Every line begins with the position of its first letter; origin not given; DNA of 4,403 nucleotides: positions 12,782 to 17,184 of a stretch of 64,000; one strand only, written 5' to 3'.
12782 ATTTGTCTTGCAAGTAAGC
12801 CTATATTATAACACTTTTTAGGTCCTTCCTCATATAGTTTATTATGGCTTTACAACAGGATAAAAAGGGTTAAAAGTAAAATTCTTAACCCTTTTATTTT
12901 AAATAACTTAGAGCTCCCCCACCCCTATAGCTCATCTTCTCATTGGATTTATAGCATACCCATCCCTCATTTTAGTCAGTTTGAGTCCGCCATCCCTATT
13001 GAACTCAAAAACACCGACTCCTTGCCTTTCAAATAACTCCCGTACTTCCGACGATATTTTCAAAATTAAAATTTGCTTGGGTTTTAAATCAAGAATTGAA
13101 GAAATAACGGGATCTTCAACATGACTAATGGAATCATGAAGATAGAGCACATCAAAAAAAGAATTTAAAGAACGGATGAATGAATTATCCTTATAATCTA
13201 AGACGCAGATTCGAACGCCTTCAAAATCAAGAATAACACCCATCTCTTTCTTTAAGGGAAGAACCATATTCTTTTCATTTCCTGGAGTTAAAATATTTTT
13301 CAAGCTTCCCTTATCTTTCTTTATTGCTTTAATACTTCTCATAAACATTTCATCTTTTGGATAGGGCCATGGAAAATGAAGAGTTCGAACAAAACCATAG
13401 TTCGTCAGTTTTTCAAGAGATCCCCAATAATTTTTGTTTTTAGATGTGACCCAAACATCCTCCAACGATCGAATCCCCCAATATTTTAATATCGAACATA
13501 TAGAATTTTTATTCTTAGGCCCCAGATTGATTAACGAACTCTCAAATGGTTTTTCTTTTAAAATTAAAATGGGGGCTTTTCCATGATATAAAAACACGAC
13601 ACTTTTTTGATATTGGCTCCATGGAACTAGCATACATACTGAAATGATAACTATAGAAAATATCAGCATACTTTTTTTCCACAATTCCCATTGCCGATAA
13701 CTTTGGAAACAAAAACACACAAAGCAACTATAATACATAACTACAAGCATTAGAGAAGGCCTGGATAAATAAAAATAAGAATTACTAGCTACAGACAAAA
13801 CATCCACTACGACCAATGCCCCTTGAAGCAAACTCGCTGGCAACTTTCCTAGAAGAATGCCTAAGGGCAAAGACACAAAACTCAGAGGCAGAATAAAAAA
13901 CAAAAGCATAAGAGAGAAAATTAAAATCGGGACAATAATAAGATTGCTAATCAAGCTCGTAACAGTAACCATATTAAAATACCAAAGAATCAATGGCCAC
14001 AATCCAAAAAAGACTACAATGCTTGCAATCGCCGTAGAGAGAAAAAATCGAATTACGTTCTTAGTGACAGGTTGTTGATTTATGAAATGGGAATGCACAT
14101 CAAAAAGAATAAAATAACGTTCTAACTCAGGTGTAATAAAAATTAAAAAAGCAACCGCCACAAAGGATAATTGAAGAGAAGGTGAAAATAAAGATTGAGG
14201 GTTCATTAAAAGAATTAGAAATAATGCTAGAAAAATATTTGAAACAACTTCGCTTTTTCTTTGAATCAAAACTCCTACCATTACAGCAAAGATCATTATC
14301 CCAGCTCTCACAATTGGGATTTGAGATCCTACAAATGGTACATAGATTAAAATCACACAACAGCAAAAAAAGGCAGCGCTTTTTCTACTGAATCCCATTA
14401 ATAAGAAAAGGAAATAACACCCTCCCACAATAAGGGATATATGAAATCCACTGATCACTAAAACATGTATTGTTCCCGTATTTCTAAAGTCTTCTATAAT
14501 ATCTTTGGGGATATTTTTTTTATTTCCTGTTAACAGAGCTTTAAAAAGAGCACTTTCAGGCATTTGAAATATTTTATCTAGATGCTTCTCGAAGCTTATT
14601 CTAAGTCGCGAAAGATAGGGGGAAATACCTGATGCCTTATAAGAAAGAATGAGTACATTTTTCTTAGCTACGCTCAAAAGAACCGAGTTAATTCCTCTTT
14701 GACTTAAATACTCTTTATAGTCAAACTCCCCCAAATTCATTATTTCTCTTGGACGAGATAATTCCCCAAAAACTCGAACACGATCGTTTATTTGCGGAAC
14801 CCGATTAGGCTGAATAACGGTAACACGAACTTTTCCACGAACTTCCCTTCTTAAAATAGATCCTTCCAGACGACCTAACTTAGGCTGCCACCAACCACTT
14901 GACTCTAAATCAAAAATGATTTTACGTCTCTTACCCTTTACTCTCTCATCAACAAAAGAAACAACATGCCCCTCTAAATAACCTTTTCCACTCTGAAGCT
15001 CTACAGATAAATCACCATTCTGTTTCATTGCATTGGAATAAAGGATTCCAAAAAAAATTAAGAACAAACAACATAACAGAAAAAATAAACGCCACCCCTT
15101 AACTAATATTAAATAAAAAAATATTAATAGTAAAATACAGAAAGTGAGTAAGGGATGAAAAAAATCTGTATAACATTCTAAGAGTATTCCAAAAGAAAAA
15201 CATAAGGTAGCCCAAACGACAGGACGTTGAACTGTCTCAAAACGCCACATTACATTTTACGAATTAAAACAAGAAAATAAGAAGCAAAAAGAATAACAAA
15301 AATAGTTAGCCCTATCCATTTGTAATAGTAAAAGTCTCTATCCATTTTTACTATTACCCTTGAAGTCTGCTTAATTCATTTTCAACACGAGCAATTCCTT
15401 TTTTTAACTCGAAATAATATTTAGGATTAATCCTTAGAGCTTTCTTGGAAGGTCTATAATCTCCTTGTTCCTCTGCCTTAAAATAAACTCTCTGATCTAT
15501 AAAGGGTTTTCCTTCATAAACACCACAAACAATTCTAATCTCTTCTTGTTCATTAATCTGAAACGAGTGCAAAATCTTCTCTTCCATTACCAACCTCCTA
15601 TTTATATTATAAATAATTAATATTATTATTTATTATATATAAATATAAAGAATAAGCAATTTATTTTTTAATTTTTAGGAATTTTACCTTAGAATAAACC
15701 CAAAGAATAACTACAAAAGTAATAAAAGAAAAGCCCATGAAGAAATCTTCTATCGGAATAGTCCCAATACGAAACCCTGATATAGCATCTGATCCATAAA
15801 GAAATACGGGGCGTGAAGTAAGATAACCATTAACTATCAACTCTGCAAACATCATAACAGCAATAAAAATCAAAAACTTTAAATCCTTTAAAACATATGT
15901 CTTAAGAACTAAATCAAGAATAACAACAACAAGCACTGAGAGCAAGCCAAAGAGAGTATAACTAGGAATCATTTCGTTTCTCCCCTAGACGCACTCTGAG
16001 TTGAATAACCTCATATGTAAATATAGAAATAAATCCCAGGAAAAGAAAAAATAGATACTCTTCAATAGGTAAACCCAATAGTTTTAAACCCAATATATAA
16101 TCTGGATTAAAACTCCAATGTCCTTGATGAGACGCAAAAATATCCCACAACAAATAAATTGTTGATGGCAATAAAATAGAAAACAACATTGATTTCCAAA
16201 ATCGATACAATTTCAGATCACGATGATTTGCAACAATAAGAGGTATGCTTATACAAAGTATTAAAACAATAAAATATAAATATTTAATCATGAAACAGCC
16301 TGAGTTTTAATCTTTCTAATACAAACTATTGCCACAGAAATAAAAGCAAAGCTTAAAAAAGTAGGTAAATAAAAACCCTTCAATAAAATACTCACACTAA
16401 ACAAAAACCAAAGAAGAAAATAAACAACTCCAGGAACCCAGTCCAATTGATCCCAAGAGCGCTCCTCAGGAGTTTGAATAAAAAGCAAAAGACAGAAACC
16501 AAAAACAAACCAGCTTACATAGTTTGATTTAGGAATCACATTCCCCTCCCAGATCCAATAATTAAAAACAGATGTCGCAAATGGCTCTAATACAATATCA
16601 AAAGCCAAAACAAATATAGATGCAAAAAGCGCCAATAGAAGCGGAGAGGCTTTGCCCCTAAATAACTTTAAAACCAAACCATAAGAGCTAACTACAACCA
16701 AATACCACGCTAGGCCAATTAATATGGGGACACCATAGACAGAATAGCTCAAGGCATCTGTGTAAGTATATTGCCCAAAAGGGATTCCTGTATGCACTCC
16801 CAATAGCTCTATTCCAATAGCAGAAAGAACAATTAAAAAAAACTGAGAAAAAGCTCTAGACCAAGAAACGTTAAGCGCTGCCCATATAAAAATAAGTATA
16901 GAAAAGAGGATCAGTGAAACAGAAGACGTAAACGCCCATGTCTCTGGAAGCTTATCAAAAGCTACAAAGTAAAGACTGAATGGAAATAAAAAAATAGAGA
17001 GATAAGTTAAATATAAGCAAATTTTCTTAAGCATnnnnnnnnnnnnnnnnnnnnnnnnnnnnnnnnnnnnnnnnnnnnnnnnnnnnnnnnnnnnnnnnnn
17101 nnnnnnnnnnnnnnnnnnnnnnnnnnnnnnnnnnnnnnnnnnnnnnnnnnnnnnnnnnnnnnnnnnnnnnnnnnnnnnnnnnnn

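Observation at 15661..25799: Compact carotenoid operon predicting a monocyclic hydroxylated carotenoid glycoside fatty-acid ester (myxol/salinixanthin/myxobacton-like)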

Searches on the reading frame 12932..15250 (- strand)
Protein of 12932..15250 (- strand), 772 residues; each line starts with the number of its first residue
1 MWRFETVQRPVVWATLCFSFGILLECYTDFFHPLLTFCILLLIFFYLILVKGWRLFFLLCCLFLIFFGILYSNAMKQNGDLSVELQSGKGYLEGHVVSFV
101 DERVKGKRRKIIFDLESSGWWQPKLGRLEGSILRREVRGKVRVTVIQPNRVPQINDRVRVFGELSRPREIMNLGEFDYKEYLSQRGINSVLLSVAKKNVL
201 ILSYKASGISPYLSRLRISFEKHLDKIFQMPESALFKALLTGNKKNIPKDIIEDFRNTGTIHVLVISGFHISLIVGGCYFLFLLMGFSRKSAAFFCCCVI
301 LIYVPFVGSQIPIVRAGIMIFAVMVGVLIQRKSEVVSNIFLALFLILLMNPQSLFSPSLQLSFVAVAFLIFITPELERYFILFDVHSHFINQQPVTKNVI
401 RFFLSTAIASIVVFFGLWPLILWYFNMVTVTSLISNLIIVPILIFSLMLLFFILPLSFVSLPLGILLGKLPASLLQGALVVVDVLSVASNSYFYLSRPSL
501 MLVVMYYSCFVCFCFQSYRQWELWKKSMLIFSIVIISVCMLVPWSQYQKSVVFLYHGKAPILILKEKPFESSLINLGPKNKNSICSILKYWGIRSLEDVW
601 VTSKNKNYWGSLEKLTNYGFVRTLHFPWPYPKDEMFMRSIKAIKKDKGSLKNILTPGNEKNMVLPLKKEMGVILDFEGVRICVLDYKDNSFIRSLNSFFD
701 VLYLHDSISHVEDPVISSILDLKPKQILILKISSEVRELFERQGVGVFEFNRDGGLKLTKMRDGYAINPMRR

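Call 6: search_protein_families(library=pfam, proteins=[window:12932-15250:-], max_evalue=0.01)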
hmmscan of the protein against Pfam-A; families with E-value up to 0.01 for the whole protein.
window:12932-15250:- (772 aa): 2 families
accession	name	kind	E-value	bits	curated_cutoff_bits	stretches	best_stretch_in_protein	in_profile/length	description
PF03772.21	Competence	-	1.3e-50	172.7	23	1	239-516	1-266/270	Competence protein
PF13567.11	DUF4131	-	1.2e-22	80.8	31.6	1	34-190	11-156/165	Domain of unknown function (DUF4131)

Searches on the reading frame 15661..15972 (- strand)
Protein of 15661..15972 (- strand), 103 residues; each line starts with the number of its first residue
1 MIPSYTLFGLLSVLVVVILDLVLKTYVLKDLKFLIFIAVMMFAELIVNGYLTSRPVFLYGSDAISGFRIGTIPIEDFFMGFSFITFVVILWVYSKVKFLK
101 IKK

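Call 6: search_protein_families(library=pfam, proteins=[window:15661-15972:-], max_evalue=0.01)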
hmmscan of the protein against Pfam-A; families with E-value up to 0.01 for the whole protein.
window:15661-15972:- (103 aa): 1 family
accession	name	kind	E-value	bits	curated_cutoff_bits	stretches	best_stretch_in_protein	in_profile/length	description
PF18916.5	Lycopene_cyc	-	5.4e-12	46.6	27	1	5-91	4-89/92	Lycopene cyclase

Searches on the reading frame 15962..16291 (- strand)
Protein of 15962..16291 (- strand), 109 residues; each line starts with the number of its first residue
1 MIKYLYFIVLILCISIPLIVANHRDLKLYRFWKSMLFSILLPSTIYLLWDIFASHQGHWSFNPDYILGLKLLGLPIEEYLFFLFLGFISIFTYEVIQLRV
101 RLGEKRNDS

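Call 6: search_protein_families(library=pfam, proteins=[window:15962-16291:-], max_evalue=0.01)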
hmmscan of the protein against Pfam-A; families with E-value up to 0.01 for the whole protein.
window:15962-16291:- (109 aa): 1 family
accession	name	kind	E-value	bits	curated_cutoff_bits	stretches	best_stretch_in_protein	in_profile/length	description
PF18916.5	Lycopene_cyc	-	6e-15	56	27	1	4-96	2-92/92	Lycopene cyclase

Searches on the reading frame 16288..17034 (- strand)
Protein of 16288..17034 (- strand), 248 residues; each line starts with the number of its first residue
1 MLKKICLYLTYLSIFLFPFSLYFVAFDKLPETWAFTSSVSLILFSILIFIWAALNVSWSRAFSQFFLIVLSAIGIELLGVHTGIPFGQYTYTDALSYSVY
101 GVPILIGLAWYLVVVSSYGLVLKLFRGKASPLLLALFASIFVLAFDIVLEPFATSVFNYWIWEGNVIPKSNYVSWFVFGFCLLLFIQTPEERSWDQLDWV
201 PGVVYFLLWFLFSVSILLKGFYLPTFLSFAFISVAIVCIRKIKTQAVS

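Call 3: search_protein_families(library=pfam, proteins=[window:16288-17034:-], max_evalue=0.01)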
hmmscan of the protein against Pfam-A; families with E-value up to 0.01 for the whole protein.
window:16288-17034:- (248 aa): 1 family
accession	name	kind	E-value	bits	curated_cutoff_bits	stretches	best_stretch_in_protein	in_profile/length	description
PF04240.17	Caroten_synth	-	7.8e-32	111.3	25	1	39-233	4-207/209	Carotenoid biosynthesis protein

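Call 4: search_protein_families(library=ncbifam, proteins=[window:16288-17034:-], max_evalue=0.01)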
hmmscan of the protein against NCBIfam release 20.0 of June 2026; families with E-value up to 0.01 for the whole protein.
window:16288-17034:- (248 aa): 3 families
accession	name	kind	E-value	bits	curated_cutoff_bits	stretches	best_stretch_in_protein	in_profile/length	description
TIGR03460.1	crt_membr_arch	equivalog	7.7e-25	88.2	154.7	1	30-227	35-231/248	bisanhydrobacterioruberin hydratase CruF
NF041333.1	CruF_Halo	equivalog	5.5e-14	52.3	300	1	41-180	50-198/268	bisanhydrobacterioruberin hydratase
NF045693.1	GCarotHydoxCruF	equivalog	3.3e-13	49.6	400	1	39-240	57-276/310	gamma-carotene 1'-hydroxylase CruF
